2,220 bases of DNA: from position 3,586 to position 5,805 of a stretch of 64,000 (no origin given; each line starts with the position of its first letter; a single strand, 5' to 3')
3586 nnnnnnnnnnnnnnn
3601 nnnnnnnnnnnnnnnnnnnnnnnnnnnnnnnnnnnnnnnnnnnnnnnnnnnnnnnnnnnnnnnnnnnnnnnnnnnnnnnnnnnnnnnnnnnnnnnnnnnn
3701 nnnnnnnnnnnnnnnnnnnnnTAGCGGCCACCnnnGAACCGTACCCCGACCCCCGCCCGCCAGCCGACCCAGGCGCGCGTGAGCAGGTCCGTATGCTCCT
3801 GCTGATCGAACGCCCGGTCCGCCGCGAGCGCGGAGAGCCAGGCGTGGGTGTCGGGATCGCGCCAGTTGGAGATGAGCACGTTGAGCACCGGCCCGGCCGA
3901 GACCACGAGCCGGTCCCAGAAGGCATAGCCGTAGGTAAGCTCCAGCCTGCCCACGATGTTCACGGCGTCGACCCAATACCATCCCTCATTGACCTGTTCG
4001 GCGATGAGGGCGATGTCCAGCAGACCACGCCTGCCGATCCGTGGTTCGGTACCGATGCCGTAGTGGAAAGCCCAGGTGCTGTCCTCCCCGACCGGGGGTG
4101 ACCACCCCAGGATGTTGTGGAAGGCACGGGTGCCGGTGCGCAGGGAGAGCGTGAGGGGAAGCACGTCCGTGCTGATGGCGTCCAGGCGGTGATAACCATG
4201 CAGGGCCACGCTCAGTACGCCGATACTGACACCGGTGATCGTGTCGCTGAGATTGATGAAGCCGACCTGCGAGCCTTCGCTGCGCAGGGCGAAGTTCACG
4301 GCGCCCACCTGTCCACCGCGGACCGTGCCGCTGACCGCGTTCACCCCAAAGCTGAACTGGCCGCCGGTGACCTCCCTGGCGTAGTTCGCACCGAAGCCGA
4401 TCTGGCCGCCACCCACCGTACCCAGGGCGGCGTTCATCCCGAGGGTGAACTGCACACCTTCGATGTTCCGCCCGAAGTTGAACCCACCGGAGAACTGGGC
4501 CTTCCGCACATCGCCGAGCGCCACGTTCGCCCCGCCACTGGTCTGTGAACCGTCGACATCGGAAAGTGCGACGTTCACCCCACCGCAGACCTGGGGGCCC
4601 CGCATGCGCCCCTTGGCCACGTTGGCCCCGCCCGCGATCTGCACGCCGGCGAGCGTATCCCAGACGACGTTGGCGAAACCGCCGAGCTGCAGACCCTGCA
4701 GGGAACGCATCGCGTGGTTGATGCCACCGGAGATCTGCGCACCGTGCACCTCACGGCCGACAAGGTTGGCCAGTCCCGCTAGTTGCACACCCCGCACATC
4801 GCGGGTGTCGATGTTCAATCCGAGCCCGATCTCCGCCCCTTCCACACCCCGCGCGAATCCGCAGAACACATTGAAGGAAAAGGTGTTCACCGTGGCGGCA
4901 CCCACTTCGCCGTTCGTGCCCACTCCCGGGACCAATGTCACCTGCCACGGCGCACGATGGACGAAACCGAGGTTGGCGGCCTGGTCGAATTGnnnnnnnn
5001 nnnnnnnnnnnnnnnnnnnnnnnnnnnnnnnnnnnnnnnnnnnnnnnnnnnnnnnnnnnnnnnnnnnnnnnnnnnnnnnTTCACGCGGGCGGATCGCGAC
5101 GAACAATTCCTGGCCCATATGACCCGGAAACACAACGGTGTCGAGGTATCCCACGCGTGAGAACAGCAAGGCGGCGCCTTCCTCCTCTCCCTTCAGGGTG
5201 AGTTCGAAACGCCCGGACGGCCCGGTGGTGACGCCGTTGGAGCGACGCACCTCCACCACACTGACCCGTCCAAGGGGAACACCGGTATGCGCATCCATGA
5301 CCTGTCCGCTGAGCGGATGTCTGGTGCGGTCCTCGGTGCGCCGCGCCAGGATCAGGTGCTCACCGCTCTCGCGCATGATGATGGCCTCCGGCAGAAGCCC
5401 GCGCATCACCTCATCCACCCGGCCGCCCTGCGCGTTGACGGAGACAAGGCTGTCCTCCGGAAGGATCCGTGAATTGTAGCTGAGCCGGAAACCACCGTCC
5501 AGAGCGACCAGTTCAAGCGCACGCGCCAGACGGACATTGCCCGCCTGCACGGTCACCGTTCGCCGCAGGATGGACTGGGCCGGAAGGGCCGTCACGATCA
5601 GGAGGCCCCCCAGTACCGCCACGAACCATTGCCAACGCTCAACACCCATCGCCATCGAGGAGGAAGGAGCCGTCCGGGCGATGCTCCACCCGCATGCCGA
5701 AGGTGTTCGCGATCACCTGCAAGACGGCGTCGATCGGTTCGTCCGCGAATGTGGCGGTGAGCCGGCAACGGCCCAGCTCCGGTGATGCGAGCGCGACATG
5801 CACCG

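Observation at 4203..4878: Unassigned 16-residue tandem repeat (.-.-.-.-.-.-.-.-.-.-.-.4), about 14 copies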

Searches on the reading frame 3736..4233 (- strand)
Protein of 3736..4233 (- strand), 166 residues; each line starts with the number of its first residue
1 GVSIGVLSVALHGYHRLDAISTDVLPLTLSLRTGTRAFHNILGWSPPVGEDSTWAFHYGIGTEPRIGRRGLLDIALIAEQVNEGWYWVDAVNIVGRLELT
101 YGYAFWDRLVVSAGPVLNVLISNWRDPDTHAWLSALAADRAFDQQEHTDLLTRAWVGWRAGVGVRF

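Call 6: search_protein_families(library=pfam, proteins=[window:3736-4233:-], max_evalue=10)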
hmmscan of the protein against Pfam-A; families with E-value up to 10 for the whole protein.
seq(166 aa): 0 families

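Call 7: search_protein_families(library=ncbifam, proteins=[window:3736-4233:-], max_evalue=10)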
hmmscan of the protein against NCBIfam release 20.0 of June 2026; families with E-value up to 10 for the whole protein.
seq(166 aa): 1 family
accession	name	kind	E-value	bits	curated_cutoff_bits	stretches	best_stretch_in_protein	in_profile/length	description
NF007537.0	PRK10148.1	equivalog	0.039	14.4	122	1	75-108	90-123/147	VOC family metalloprotein YjdN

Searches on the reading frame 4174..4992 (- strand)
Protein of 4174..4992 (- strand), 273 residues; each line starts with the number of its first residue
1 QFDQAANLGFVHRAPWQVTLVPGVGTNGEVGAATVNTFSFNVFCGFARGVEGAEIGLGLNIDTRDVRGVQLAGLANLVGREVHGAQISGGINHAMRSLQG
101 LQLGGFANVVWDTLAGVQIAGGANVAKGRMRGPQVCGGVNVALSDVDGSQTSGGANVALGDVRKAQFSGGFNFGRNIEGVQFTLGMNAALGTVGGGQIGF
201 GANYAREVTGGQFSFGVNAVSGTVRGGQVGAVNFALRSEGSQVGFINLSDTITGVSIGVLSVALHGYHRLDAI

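Call 6: search_protein_families(library=pfam, proteins=[window:4174-4992:-], max_evalue=10)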
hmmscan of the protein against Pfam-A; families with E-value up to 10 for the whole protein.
seq(273 aa): 0 families

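Call 7: search_protein_families(library=ncbifam, proteins=[window:4174-4992:-], max_evalue=10)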
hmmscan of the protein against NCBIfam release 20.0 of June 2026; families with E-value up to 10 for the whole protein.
seq(273 aa): 2 families
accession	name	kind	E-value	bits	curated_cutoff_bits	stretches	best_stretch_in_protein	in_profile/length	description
NF047437.1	VC2662_fam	equivalog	7.4e-05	22.2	140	3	167-267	81-176/187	VC2662 family protein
NF047436.1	LA_2272_repeat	domain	9.2e-05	22.2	25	3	225-250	2-28/30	LA_2272 family surface repeat-containing protein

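Call 34: predict_structure(alignment_id=A2)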
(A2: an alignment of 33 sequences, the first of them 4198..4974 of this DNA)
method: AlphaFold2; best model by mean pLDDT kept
length: 259 residues; sequences in the alignment: 33
mean_pLDDT: 93.2   pTM: 0.82
mean pLDDT of the five models: 93.2, 91.1, 91.0, 86.1, 79.9
residues with pLDDT >= 90: 231; 70-90: 24; 50-70: 2; < 50: 2
segments of 3 or more residues with pLDDT < 50: none
pLDDT, mean of each block of 10 residues (from residue 1): 71 88 84 92 93 94 96 96 96 96 95 96 95 96 96 95 96 95 95 95 94 95 95 94 93 92
secondary structure, 60 per line:
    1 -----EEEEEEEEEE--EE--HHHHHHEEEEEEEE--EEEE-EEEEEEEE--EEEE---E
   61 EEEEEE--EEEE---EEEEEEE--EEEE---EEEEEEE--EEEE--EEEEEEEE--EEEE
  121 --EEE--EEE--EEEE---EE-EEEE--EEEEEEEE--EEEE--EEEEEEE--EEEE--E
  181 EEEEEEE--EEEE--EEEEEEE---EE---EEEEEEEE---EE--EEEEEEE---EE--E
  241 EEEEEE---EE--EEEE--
elements in order: E6-15 H22-27 E28-35 E38-41 E43-50 E53-56 E60-66 E69-72 E76-82 E85-88 E92-98 E101-104 E107-114 E117-120 E123-125 E128-130 E133-136 E143-146 E149-156 E159-162 E165-171 E174-177 E180-187 E190-193 E196-202 E211-218 E226-232 E240-246 E254-257

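Call 36: fold_search(model_id=the predicted structure, library=pdb)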
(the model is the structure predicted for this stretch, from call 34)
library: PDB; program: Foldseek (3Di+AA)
matches with E <= 10: 196; with E <= 0.001: 0
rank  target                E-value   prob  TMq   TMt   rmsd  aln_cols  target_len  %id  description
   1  1hv9_A                4.6e-02  0.15  0.15  0.12  12.3       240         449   12  STRUCTURE OF E. COLI GLMU: ANALYSIS OF PYROPHOSPHORYLASE AND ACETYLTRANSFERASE ACTIVE SITES (released 2001-02-21)
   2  9mh4                  1.1e-01  0.10  0.14  0.11  12.4       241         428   14  Crystal Structure of Bifunctional protein GlmU from Klebsiella aerogenes (released 2024-12-18)
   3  1hv9_B                1.2e-01  0.14  0.15  0.11  12.4       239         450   13  STRUCTURE OF E. COLI GLMU: ANALYSIS OF PYROPHOSPHORYLASE AND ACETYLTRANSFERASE ACTIVE SITES (released 2001-02-21)
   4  7kr9                  1.5e-01  0.21  0.17  0.13  11.6       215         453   14  Bifunctional enzyme GlmU bound to Zn(II) (released 2021-12-01)
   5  4aa7_A                1.5e-01  0.09  0.15  0.16  12.7       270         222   13  E.coli GlmU in complex with an antibacterial inhibitor (released 2012-08-15)
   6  4aa7_B                1.7e-01  0.08  0.14  0.15  12.7       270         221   14  E.coli GlmU in complex with an antibacterial inhibitor (released 2012-08-15)
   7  1g97                  2.1e-01  0.08  0.14  0.12  12.4       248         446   12  S.PNEUMONIAE GLMU COMPLEXED WITH UDP-N-ACETYLGLUCOSAMINE AND MG2+ (released 2001-05-22)
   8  3twd_A                2.3e-01  0.08  0.15  0.17  12.8       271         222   14  glmuC1 in complex with an antibacterial inhibitor (released 2011-10-19)
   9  8cu9                  2.7e-01  0.12  0.17  0.12  11.6       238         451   15  Crystal Structure of Bifunctional protein GlmU from Klebsiella pneumoniae subsp. pneumoniae (released 2022-05-25)
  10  4ac3                  2.7e-01  0.06  0.12  0.10  12.9       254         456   14  S.pneumoniae GlmU in complex with an antibacterial inhibitor (released 2012-02-15)
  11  2f9c_A                3.7e-01  0.11  0.19  0.17  12.3       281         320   10  Crystal structure of YDCK from Salmonella cholerae. NESG target SCR6 (released 2005-12-20)
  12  6n2b_A                3.9e-01  0.05  0.13  0.11  15.3       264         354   12  The Crystal Structure of Caldicellulosiruptor kristjanssonii Tapirin C-terminal domain (released 2018-12-19)
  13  2oi6_B                4.1e-01  0.08  0.13  0.09  12.7       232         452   13  E. coli GlmU- Complex with UDP-GlcNAc, CoA and GlcN-1-PO4 (released 2007-06-19)
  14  1g95                  4.5e-01  0.06  0.15  0.11  12.4       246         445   14  CRYSTAL STRUCTURE OF S.PNEUMONIAE GLMU, APO FORM (released 2001-05-22)
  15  2pig_B                4.7e-01  0.12  0.21  0.20  11.9       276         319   11  Crystal structure of ydcK from Salmonella cholerae at 2.38 A resolution. Northeast Structural Genomics target SCR6 (released 2007-04-24)
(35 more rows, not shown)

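Call 41: search_protein_representatives(alignment_id=A3)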
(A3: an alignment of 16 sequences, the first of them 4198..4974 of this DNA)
Query: 16 sequences, 259 profile positions. Proteins with E-value up to 0.001 (for the whole library): 5877; up to 1e-10: 3681; up to 1e-30: 1124. The best 150 are listed.
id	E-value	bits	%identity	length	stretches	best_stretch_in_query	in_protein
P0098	1.4e-122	424.2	-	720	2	2-224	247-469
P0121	5.1e-114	396.2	-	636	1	1-258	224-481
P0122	1.4e-110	384.9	-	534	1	1-259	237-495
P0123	2.8e-107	374.1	-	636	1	1-259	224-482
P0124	2.8e-97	341.3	-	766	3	1-187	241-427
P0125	2.5e-91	321.9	-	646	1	2-259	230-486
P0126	9.0e-83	293.8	-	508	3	6-156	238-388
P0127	3.3e-81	288.7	-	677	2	1-198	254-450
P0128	2.1e-80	286.0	-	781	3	7-147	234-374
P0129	3.5e-79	282.1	-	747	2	1-218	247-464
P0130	1.5e-78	280.0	-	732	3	10-169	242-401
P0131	1.2e-77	277.0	-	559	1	1-258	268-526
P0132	4.1e-77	275.2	-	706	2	1-214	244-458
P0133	5.1e-77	275.0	-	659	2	4-191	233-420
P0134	6.8e-77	274.5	-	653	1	1-259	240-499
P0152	2.9e-70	252.8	-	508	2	8-257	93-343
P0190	1.4e-62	227.7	-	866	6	58-256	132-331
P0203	2.5e-60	220.3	-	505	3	8-150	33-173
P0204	3.2e-60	219.9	-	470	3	5-183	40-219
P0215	6.9e-59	215.5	-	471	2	51-258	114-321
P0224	4.1e-57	209.7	-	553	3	7-215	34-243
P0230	1.8e-56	207.6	-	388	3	6-163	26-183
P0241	4.6e-55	203.0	-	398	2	9-173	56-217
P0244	4.9e-55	202.9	-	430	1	10-259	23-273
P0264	3.5e-53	196.8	-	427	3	6-151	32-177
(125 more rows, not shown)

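Call 43: search_protein_families(library=ncbifam, proteins=[P0203, P0204, P0224, P0230, P0264, P0241, P0244, P0190, P0152, P0215], max_evalue=0.01)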
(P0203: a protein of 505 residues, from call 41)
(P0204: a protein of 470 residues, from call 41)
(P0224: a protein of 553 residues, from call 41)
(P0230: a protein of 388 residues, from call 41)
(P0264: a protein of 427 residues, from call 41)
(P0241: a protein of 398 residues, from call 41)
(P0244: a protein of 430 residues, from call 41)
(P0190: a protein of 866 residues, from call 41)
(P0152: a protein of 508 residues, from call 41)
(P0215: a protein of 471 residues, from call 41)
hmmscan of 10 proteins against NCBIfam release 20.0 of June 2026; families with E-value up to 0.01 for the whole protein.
P0203 (505 aa): 2 families
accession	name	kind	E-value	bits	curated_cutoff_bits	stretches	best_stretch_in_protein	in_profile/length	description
NF047436.1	LA_2272_repeat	domain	2.5e-09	36.8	25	0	106-128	7-28/30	LA_2272 family surface repeat-containing protein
NF047437.1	VC2662_fam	equivalog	0.00014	21.4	140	1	259-349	91-175/187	VC2662 family protein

P0204 (470 aa): 0 families

P0224 (553 aa): 1 family
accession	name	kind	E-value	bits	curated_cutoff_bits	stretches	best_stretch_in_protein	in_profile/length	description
NF047436.1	LA_2272_repeat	domain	0.0016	18.2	25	1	337-363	2-29/30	LA_2272 family surface repeat-containing protein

P0230 (388 aa): 2 families
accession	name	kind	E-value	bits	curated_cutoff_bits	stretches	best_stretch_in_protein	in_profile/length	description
NF047436.1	LA_2272_repeat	domain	8.4e-13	47.9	25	1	199-219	7-28/30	LA_2272 family surface repeat-containing protein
NF047435.1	LA_2272_fam_lipo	equivalog_domain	0.00081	19.5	30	0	46-85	17-55/59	LA_2272/LA_2273 family lipoprotein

P0264 (427 aa): 0 families

P0241 (398 aa): 1 family
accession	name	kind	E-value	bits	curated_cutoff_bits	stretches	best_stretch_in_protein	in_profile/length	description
NF047436.1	LA_2272_repeat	domain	0.00056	19.7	25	1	207-227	7-28/30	LA_2272 family surface repeat-containing protein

P0244 (430 aa): 2 families
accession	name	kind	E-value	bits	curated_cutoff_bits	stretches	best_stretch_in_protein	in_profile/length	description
NF047436.1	LA_2272_repeat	domain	1.8e-14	53.2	25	1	233-258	2-28/30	LA_2272 family surface repeat-containing protein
NF047437.1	VC2662_fam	equivalog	0.00014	21.3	140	1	182-275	88-176/187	VC2662 family protein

P0190 (866 aa): 9 families
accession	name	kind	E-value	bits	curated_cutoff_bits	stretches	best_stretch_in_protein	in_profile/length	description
NF047436.1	LA_2272_repeat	domain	6.8e-50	166.5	25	7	825-848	2-26/30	LA_2272 family surface repeat-containing protein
NF047437.1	VC2662_fam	equivalog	2.3e-31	108.7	140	5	715-861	40-184/187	VC2662 family protein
NF047435.1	LA_2272_fam_lipo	equivalog_domain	1.3e-28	98.9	30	4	41-79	19-57/59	LA_2272/LA_2273 family lipoprotein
NF043029.1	T4SS_AnkY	equivalog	2.6e-12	46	600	1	399-469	471-541/543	Dot/Icm T4SS effector AnkY/LegA9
NF043022.1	T4SS_AnkG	equivalog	3.7e-09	35.9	500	1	351-462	331-446/455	Dot/Icm T4SS effector AnkG/AnkZ/LegA7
NF041931.2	MzaA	equivalog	5.5e-09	35.4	800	1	399-477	15-92/726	MZA anti-phage system associated sigma-70 family RNA polymerase sigma factor MzaA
NF043023.1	T4SS_AnkH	equivalog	5.2e-07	28.7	600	1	368-452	17-98/467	Dot/Icm T4SS effector AnkH/LegA3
NF043028.1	T4SS_AnkX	equivalog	5.9e-06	24.7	1400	1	351-450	583-683/938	Dot/Icm T4SS effector AnkN/AnkX/LegA8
TIGR00870.1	trp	subfamily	0.00022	19.4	498.75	1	390-448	91-160/747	transient-receptor-potential calcium channel protein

P0152 (508 aa): 1 family
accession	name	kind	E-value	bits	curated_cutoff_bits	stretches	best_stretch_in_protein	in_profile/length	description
NF047436.1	LA_2272_repeat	domain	1.4e-07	31.2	25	1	322-344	5-28/30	LA_2272 family surface repeat-containing protein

P0215 (471 aa): 2 families
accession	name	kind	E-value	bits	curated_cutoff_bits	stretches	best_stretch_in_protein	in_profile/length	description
NF047436.1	LA_2272_repeat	domain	6e-13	48.4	25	1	287-306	7-27/30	LA_2272 family surface repeat-containing protein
NF047437.1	VC2662_fam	equivalog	1.3e-07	31.3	140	1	185-324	40-176/187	VC2662 family protein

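Call 44: search_protein_families(library=pfam, proteins=[P0203, P0204, P0224, P0230, P0264, P0241, P0244, P0190, P0152, P0215], max_evalue=0.01)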
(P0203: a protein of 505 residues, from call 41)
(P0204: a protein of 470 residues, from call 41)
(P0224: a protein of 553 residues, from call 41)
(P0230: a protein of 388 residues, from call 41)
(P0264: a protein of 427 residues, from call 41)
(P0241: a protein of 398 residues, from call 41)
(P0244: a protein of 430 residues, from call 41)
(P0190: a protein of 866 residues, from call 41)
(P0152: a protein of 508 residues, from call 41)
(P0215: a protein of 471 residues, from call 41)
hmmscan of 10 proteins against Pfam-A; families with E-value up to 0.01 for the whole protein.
P0203 (505 aa): 0 families

P0204 (470 aa): 0 families

P0224 (553 aa): 0 families

P0230 (388 aa): 0 families

P0264 (427 aa): 1 family
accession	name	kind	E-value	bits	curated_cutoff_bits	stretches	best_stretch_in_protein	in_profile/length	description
PF11259.13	DUF3060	-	1.8e-05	24.8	23.1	0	117-148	13-45/58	Protein of unknown function (DUF3060)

P0241 (398 aa): 0 families

P0244 (430 aa): 0 families

P0190 (866 aa): 5 families
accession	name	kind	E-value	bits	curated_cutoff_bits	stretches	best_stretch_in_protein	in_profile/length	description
PF00023.36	Ank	-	6.1e-19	67.5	21.1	2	419-449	2-32/33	Ankyrin repeat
PF12796.13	Ank_2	-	6.4e-16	59.1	27.3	1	354-449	1-90/90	Ankyrin repeats (3 copies)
PF13637.12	Ank_4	-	3e-13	50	22.7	1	398-434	9-45/50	Ankyrin repeats (many copies)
PF13857.12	Ank_5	-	1.6e-12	47.9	27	1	405-459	1-56/56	Ankyrin repeats (many copies)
PF13606.12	Ank_3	-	1e-10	41.2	22.3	1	419-447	2-30/30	Ankyrin repeat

P0152 (508 aa): 0 families

P0215 (471 aa): 0 families

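Call 67: search_protein_families(library=pfam, alignment_id=A5, max_evalue=0.01)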
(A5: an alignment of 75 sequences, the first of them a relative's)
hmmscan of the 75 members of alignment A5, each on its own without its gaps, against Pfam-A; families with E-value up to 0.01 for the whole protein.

A. member 1, P0121 (636 aa): 1 family
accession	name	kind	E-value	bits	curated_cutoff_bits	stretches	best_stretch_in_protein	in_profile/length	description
PF13715.12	CarbopepD_reg_2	-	0.00031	21.2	32.2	1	111-182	2-73/88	CarboxypepD_reg-like domain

B. families by the number of members that match (of 75 scanned): 10 families
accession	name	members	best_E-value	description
PF13715.12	CarbopepD_reg_2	64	1.5e-10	CarboxypepD_reg-like domain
PF07660.19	STN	36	2.3e-10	Secretin and TonB N terminus short domain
PF13620.12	CarboxypepD_reg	27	1.3e-07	Carboxypeptidase regulatory-like domain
PF16344.10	FecR_C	3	0.00095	FecR, C-terminal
PF00656.27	Peptidase_C14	2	4.1e-10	Caspase domain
PF15976.11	CooC_C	2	0.00059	CS1-pili formation C-terminal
PF16371.11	MetallophosN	1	0.00014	N terminal of Calcineurin-like phosphoesterase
PF02383.23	Syja_N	1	0.00032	SacI homology domain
PF12985.13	DUF3869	1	0.0059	Domain of unknown function (DUF3869)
PF16816.10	DotD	1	0.0062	DotD protein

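Call 68: search_protein_families(library=ncbifam, alignment_id=A5, max_evalue=0.01)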
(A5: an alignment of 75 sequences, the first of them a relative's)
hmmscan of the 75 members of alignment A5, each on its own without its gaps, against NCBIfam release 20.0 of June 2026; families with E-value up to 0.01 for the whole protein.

A. member 1, P0121 (636 aa): 1 family
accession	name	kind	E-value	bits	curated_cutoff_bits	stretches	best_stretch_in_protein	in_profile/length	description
NF047436.1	LA_2272_repeat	domain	1e-05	25.3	25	0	442-467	2-28/30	LA_2272 family surface repeat-containing protein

B. families by the number of members that match (of 75 scanned): 7 families
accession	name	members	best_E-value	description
NF047436.1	LA_2272_repeat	65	1.1e-15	LA_2272 family surface repeat-containing protein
NF047437.1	VC2662_fam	32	8.5e-13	VC2662 family protein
NF047435.1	LA_2272_fam_lipo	7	9.3e-05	LA_2272/LA_2273 family lipoprotein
NF047832.1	caspase_w_EACC1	2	1.7e-15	caspase, EACC1-associated type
TIGR04056.1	OMP_RagA_SusC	2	4.1e-07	SusC/RagA family TonB-linked outer membrane protein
NF011000.0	PRK14426.1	1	0.0036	acylphosphatase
NF052345.1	S_layer_anammox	1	0.0043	Kustd1514 family S-layer glycoprotein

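Call 75: list_cluster_members(proteins=[P0190, P0203, P0204, P0215, P0224, P0230, P0241, P0244, P0264, P0152])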
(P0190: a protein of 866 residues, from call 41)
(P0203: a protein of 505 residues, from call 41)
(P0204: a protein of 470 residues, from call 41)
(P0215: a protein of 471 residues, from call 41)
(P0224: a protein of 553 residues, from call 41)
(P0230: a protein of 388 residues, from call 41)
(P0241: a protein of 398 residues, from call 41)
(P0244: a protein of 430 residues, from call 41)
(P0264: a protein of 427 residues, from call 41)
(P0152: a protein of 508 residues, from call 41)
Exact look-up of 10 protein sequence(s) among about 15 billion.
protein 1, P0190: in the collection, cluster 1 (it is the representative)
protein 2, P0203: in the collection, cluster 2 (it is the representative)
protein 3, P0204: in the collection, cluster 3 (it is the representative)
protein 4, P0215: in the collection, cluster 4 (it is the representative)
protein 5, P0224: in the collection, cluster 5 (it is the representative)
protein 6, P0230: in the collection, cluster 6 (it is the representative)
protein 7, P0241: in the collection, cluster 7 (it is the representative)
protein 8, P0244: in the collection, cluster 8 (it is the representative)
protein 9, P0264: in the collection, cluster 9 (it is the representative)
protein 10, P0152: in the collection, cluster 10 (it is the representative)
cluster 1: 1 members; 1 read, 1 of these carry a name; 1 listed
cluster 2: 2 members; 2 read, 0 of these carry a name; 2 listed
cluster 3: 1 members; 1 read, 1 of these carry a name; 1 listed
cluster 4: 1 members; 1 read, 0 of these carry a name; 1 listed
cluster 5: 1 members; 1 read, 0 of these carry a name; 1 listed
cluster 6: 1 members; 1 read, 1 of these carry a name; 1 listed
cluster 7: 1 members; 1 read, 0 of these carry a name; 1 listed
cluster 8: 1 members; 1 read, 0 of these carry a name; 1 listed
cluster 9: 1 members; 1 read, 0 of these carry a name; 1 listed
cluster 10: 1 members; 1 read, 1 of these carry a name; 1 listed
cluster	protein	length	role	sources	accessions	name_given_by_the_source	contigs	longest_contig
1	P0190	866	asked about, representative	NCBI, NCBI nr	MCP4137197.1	MAG: ankyrin repeat domain-containing protein [bacterium] | ankyrin repeat domain-containing protein [bacterium]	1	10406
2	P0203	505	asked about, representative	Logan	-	-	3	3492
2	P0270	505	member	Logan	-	-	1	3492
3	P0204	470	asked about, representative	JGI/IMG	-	hypothetical protein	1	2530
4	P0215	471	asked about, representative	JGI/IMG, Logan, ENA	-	-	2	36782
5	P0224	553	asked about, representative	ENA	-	-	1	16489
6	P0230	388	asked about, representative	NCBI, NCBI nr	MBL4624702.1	MAG: hypothetical protein JKY42_06140 [Flavobacteriales bacterium] | hypothetical protein [Flavobacteriales bacterium]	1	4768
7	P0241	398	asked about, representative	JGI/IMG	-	-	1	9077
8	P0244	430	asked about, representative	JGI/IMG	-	-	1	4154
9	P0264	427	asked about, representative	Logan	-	-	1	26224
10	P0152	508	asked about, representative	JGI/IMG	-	hypothetical protein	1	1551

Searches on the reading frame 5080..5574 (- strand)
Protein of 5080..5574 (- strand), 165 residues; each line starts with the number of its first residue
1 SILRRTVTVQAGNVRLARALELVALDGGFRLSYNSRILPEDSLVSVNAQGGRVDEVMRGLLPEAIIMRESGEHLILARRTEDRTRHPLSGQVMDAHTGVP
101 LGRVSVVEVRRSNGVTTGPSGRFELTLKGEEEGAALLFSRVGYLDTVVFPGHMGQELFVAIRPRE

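Call 79: find_homologous_proteins(query=window:5080-5574:-, max_evalue=0.001)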
Query window:5080-5574:-: 462 candidates shared short words with the query, none scored E <= 0.001.

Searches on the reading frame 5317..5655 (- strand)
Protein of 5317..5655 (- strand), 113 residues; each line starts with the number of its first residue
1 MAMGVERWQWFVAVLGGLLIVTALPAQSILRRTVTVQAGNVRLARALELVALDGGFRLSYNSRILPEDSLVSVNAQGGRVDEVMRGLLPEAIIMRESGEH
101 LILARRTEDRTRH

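Call 6: search_protein_families(library=pfam, proteins=[window:5317-5655:-], max_evalue=10)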
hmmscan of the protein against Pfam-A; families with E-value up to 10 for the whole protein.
seq(113 aa): 1 family
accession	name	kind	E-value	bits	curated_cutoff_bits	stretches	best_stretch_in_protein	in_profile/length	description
PF07660.19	STN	-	0.0072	16.6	28.4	1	31-50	13-32/52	Secretin and TonB N terminus short domain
